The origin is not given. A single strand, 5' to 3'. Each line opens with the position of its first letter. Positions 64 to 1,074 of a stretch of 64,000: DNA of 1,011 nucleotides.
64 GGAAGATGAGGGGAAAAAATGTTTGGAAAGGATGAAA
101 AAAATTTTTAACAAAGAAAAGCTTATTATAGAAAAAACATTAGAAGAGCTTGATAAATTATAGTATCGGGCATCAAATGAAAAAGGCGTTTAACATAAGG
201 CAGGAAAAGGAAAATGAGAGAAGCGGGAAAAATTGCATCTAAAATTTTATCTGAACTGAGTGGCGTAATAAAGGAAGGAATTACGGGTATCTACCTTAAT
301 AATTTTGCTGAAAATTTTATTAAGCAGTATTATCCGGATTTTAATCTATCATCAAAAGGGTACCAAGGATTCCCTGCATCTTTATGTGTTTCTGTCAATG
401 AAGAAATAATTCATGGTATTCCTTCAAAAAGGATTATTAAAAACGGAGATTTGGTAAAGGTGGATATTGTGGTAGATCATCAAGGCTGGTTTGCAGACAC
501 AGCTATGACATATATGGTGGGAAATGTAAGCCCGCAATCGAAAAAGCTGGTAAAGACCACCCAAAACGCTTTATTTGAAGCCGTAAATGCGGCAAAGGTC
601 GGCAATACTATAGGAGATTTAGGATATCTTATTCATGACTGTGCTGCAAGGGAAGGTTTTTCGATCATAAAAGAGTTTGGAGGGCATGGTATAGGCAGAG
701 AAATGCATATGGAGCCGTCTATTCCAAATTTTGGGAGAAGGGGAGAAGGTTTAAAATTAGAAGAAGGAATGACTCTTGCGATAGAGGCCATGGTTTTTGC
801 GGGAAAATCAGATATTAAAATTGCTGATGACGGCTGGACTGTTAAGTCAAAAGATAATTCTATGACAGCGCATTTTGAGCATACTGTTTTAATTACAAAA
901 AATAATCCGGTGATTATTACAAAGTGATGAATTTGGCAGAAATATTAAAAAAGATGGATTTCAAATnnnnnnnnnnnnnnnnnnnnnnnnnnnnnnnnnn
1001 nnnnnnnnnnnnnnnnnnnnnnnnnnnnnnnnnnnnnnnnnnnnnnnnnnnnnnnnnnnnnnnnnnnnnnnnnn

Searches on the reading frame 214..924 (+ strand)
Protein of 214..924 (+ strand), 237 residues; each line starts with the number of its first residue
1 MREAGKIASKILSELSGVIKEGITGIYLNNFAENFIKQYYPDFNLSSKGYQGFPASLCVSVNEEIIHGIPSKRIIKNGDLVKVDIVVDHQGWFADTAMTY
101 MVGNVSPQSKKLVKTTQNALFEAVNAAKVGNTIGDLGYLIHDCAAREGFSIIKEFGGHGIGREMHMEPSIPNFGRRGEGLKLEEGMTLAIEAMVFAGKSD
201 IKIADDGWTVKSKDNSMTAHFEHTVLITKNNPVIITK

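Call 89: search_protein_families(library=pfam, proteins=[window:214-924:+], max_evalue=0.001)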
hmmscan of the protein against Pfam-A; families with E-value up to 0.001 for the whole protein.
window:214-924:+ (237 aa): 1 family
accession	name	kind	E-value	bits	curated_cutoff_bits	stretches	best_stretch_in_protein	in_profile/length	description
PF00557.29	Peptidase_M24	-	9.7e-46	156.6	23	1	1-229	3-208/208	Metallopeptidase family M24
